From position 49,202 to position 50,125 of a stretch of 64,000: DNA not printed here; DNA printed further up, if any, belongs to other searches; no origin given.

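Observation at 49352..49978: Histone-H1-like polybasic N-terminus fused to an EF-Tu-domain-2-like beta-barrel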

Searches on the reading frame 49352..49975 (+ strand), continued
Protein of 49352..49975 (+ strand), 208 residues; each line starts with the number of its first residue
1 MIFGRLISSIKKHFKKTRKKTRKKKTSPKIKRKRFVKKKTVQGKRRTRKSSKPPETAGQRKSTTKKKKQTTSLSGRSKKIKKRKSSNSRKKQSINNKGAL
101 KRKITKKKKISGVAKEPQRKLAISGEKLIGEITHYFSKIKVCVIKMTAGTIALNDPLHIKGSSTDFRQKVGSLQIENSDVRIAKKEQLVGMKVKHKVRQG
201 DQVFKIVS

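Call 42: find_related_loci(query=A1, collection=genome_contigs, flank=6000)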
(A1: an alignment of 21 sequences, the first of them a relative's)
Query A1 (208 aa) in genome_contigs; peptide patterns used: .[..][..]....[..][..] (x = any residue, [..] = any of these).
110 stretches matched a pattern; 92 encode a relative of the query (tblastn E <= 1e-3); the best 80 are kept; 80 distinct loci.
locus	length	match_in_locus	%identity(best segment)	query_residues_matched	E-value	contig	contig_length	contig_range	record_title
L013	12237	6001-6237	72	128-206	2e-33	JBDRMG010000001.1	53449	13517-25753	MAG: Candidatus Omnitrophota bacterium isolate MEGAHIT-group-1.82 k141_3544437, whole genome shotgun sequence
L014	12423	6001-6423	44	80-206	9e-30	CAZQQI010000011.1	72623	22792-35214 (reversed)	MAG TPA_asm: uncultured Planctomycetales bacterium isolate SRP252850_co1_290 genome assembly, contig: NODE_379_length_72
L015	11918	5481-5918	42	79-205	8e-27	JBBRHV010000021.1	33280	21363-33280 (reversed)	MAG: Candidatus Omnitrophota bacterium isolate Co_metawrap_2736 Cmw_2736_k141_2497188_length_33280_cov_11.0000, whole ge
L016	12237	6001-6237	53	128-206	7e-27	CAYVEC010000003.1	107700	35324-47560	MAG TPA_asm: uncultured Planctomycetales bacterium isolate SRP263991_co7_332 genome assembly, contig: NODE_104_length_10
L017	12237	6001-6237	58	126-204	8e-26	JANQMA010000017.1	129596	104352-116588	MAG: Candidatus Omnitrophota bacterium isolate PL25a_bin.80 k99_3477549, whole genome shotgun sequence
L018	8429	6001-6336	47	95-208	1e-25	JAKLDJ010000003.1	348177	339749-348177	MAG: Candidatus Omnitrophota bacterium isolate RA.bin107 RA.bin107_3, whole genome shotgun sequence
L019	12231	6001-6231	60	128-204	1e-25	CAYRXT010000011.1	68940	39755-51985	MAG TPA_asm: uncultured Planctomycetales bacterium isolate SRP141376_co4_105 genome assembly, contig: NODE_701_length_68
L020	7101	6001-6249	57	124-206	6e-25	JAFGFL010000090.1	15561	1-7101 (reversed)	MAG: Candidatus Omnitrophota bacterium isolate Zod_Metabat.1316 k87_14594330, whole genome shotgun sequence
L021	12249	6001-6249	53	124-206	2e-24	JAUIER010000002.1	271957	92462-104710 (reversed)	MAG: bacterium isolate 8_bin.41 NODE_91_length_271957_cov_1.419071, whole genome shotgun sequence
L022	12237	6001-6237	56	126-204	6e-23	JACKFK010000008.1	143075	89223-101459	MAG: Candidatus Omnitrophota bacterium isolate HK-STAS-OMNI-3 HK-STAS-OMNI-3_8, whole genome shotgun sequence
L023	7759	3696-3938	53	126-206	6e-23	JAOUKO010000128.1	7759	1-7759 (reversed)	MAG: Candidatus Aminicenantes bacterium isolate 8_1_Jan_SF_Bin49 8_1_Jan_SF_Bin49_scaffold_5826_c1, whole genome shotgun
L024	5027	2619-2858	51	129-208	9e-23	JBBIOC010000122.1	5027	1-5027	MAG: Candidatus Omnitrophota bacterium isolate RVF170221_bin_270 NODE_2574_length_5027_cov_3.498793, whole genome shotgu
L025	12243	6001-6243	52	126-207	3e-22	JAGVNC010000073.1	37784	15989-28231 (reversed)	MAG: Candidatus Omnitrophota bacterium isolate DeMMO3_17 c_000000006898, whole genome shotgun sequence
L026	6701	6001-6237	56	128-206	7e-22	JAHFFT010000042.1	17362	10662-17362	MAG: Candidatus Omnitrophota bacterium isolate nzgw299 NODE_3621_length_17363_cov_6.154448, whole genome shotgun sequenc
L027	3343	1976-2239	51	122-206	1e-21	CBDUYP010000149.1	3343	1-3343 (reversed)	MAG TPA_asm: uncultured bacterium isolate SRR22302374_binner13_Refined_60 genome assembly, contig: ERZ26661914.33220, wh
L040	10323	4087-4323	42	129-207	2e-18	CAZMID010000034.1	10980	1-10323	MAG TPA_asm: uncultured Planctomycetia bacterium isolate SRP200020_co1_60 genome assembly, contig: NODE_8072_length_1098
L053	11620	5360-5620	41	124-208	3e-17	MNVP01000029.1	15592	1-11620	MAG: Candidatus Omnitrophica bacterium CG1_02_40_15 cg1_0.2_scaffold_3358_c, whole genome shotgun sequence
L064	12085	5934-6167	44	130-207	5e-16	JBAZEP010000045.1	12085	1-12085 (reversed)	MAG: Candidatus Omnitrophota bacterium isolate SO_2017_LW3_129 NODE_15878_length_12085_cov_5.900151_LW162_2017, whole ge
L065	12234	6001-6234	37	129-206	7e-16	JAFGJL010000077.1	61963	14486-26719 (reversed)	MAG: Candidatus Omnitrophota bacterium isolate Zod_Metabat.276 k87_14756494, whole genome shotgun sequence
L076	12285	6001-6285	38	117-206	1e-14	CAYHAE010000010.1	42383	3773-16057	MAG TPA_asm: uncultured Planctomycetia bacterium isolate ERP119294_co1_439 genome assembly, contig: NODE_938_length_4238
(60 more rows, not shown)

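Call 59: search_protein_families(library=pfam, proteins=[L053:5708-6676:+, L040:6241-7734:+, L064:6317-7219:+, L064:4778-5737:+, L064:3518-4159:+, L064:2714-3499:+, L065:5038-5784:+, L076:6619-6873:+, L064:7232-8377:+], max_evalue=0.01)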
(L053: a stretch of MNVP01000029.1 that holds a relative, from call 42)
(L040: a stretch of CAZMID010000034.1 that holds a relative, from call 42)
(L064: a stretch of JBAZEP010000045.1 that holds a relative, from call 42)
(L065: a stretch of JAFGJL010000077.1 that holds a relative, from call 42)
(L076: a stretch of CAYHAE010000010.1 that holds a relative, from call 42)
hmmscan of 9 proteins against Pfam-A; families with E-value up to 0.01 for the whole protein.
L053:5708-6676:+ (323 aa): 1 family
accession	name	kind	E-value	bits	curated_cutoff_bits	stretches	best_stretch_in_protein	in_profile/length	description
PF01734.28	Patatin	-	1.1e-29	104.5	27.7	1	34-195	1-190/191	Patatin-like phospholipase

L040:6241-7734:+ (498 aa): 2 families
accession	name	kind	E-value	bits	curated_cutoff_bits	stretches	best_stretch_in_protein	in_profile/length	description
PF01734.28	Patatin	-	2.1e-30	106.8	27.7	1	208-370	1-191/191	Patatin-like phospholipase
PF13614.12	AAA_31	-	0.0018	18.7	27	1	23-109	70-151/177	AAA domain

L064:6317-7219:+ (301 aa): 1 family
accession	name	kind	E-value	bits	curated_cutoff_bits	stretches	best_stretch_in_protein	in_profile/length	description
PF01734.28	Patatin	-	2.6e-28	100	27.7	1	12-173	1-190/191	Patatin-like phospholipase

L064:4778-5737:+ (320 aa): 3 families
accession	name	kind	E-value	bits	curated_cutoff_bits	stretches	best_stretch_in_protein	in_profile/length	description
PF01966.28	HD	-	1.6e-15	57.9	22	1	163-281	2-115/116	HD domain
PF01336.31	tRNA_anti-codon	-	4.1e-10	39.9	27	1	25-90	11-74/75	OB-fold nucleic acid binding domain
PF07514.17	TraI_2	-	0.00049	19.6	23.9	1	120-178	26-82/324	Putative helicase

L064:3518-4159:+ (214 aa): 2 families
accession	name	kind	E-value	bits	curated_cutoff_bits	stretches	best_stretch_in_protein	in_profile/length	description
PF03641.19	Lysine_decarbox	-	1.2e-35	123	27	1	78-206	1-129/131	Possible lysine decarboxylase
PF18306.6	LDcluster4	-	7.5e-14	52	26.3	1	36-146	3-111/151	SLOG cluster4 family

L064:2714-3499:+ (262 aa): 1 family
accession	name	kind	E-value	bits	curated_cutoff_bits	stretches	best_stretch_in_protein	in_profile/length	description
PF01435.24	Peptidase_M48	-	1.6e-35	123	20.3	1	66-244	3-184/186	Peptidase family M48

L065:5038-5784:+ (249 aa): 2 families
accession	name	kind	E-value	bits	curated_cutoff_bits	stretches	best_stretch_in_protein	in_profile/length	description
PF00730.31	HhH-GPD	-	5.2e-17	62.6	26.2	1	67-207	1-103/108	HhH-GPD superfamily base excision DNA repair protein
PF00633.29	HHH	-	0.0011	19.1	24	1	150-170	10-30/30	Helix-hairpin-helix motif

L076:6619-6873:+ (85 aa): 1 family
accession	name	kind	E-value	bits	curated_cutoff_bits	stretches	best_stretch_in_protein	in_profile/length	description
PF03250.19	Tropomodulin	-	0.0038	17.6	23.3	1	23-78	88-137/142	Tropomodulin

L064:7232-8377:+ (382 aa): 4 families
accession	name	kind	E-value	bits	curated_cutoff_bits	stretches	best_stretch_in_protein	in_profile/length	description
PF02518.31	HATPase_c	-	1.6e-28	99.8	26.4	1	276-381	2-108/111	Histidine kinase-, DNA gyrase B-, and HSP90-like ATPase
PF00512.31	HisKA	-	3.3e-18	65.9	26.9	1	162-229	2-66/66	His Kinase A (phospho-acceptor) domain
PF00072.30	Response_reg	-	1.2e-12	48.4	30.2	1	8-108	1-98/111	Response regulator receiver domain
PF14501.12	HATPase_c_5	-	0.00014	22.1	22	1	280-368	6-90/102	GHKL domain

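Call 67: search_protein_families(library=pfam, proteins=[L011:2105-3643:+], max_evalue=0.01)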
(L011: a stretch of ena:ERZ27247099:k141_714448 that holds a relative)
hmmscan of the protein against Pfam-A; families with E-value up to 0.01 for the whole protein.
L011:2105-3643:+ (513 aa): 1 family
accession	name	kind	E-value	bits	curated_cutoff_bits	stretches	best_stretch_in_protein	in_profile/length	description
PF03065.20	Glyco_hydro_57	-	4.1e-66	223.7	21.2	1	5-413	1-285/291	Glycosyl hydrolase family 57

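Call 70: list_cluster_members(proteins=[window:49352-49975:+, window:47919-49001:+, window:47865-49001:+, window:47305-47880:+, window:49001-49327:+, window:15895-17646:+])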
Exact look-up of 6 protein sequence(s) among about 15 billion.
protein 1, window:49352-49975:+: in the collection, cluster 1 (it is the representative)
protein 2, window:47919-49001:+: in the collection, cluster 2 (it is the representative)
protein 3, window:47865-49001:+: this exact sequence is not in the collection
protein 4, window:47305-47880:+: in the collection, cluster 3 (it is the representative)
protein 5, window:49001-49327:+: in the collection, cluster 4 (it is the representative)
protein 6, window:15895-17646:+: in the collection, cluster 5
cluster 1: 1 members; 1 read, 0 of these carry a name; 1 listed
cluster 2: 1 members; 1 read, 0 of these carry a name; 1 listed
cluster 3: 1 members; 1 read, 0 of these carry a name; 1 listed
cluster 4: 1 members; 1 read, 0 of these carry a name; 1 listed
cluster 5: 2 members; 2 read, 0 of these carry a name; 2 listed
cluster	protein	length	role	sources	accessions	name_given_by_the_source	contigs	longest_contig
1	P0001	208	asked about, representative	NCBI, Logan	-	-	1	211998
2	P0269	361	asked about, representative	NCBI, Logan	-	-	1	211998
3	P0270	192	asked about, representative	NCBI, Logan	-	-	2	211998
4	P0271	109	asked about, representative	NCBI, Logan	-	-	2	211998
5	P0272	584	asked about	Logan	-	-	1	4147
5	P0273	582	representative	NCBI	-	-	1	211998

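Call 82: predict_structure(alignment_id=A6)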
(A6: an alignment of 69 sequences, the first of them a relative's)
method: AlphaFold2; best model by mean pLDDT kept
length: 192 residues; sequences in the alignment: 69
mean_pLDDT: 87.2   pTM: 0.66
mean pLDDT of the five models: 87.2, 86.2, 85.4, 85.0, 84.1
residues with pLDDT >= 90: 127; 70-90: 36; 50-70: 20; < 50: 9
segments of 3 or more residues with pLDDT < 50: 58-64
pLDDT, mean of each block of 10 residues (from residue 1): 81 63 64 90 94 66 63 91 95 92 94 96 97 97 96 95 96 95 95 74
secondary structure, 60 per line:
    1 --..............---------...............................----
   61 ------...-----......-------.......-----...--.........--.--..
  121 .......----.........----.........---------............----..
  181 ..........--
elements in order: H3-16 H26-56 E67-69 E75-80 E88-94 E105-113 E119-127 E132-140 E145-150 E163-171 E179-190

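Call 84: fold_search(model_id=the predicted structure, library=pdb)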
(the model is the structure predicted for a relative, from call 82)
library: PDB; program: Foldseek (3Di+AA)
matches with E <= 10: 1670; with E <= 0.001: 50
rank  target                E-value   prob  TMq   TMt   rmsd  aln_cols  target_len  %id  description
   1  1v0a                  2.0e-07  1.00  0.43  0.48  10.3       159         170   14  Family 11 Carbohydrate-Binding Module of cellulosomal cellulase Lic26A-Cel5E of Clostridium thermocellum (released 2005-01-12)
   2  6r3m_A                2.6e-07  1.00  0.45  0.49  10.2       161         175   16  Family 11 Carbohydrate-Binding Module from Clostridium thermocellum in complex with beta-1,3-1,4-mixed-linked tetrasac (released 2020-02-05)
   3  4bq3_C                3.9e-05  1.00  0.44  0.12   8.4       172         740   12  Structural analysis of an exo-beta-agarase (released 2013-08-14)
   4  4bq5_B                5.1e-05  1.00  0.47  0.13   7.9       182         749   12  Structural analysis of an exo-beta-agarase (released 2013-08-14)
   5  4bq5_A                5.4e-05  1.00  0.43  0.12  10.6       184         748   12  Structural analysis of an exo-beta-agarase (released 2013-08-14)
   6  4bq3_D                6.0e-05  1.00  0.45  0.13   7.1       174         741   11  Structural analysis of an exo-beta-agarase (released 2013-08-14)
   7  1uww_A                6.7e-05  1.00  0.45  0.47   4.1       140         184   11  X-ray crystal structure of a non-crystalline cellulose specific carbohydrate-binding module: CBM28. (released 2004-05-13)
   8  4bq2_C                7.4e-05  1.00  0.45  0.13   7.1       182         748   10  Structural analysis of an exo-beta-agarase (released 2013-08-14)
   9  1wmx_B                9.3e-05  1.00  0.44  0.44   7.5       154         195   17  Crystal Structure of Family 30 Carbohydrate Binding Module (released 2004-08-03)
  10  7t7y                  9.8e-05  1.00  0.46  0.56   6.5       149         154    9  The crystal structure of family 8 carbohydrate-binding module from Dictyostelium discoideum complexed with iodine atoms (released 2022-04-20)
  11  5z6p_B                9.8e-05  1.00  0.47  0.15   6.9       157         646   13  The crystal structure of an agarase, AgWH50C (released 2019-01-02)
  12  4bq3_A                1.2e-04  1.00  0.48  0.13   7.6       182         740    9  Structural analysis of an exo-beta-agarase (released 2013-08-14)
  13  4bq3_B                1.2e-04  1.00  0.46  0.13   9.7       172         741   12  Structural analysis of an exo-beta-agarase (released 2013-08-14)
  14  5z6p_A                1.2e-04  1.00  0.46  0.14   8.8       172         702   12  The crystal structure of an agarase, AgWH50C (released 2019-01-02)
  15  6zps_AAA              1.2e-04  1.00  0.35  0.13   9.2       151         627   15  Structure of Unliganded MgGH51 a-L-Arabinofuranosidase Crystal Type 3 Collected at 2.75 A (released 2020-11-11)
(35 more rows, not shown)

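Call 85: search_protein_families(library=pfam, alignment_id=A5, max_evalue=0.01)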
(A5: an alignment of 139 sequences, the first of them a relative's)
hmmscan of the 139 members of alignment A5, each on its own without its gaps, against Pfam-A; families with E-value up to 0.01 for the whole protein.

A. member 1, P0001 (208 aa): 1 family
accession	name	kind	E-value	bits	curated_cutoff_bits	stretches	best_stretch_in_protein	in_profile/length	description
PF03144.31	GTP_EFTU_D2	-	0.00072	20.4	30.3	1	141-194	3-59/73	Elongation factor Tu domain 2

B. families by the number of members that match (of 139 scanned): 7 families
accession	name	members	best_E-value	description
PF03144.31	GTP_EFTU_D2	122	3.4e-08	Elongation factor Tu domain 2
PF14578.12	GTP_EFTU_D4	49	0.00011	Elongation factor Tu domain 4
PF16325.11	Peptidase_U32_C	11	0.0001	Peptidase family U32 C-terminal domain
PF22042.2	EF-G_D2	7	0.0017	Elongation factor G domain 2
PF21865.2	TLN1-like_RS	2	0.0017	Talin 1-like, rod segment domain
PF07382.16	HC2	1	0.00012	Histone H1-like nucleoprotein HC2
PF05132.19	RNA_pol_Rpc4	1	0.0041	RNA polymerase III RPC4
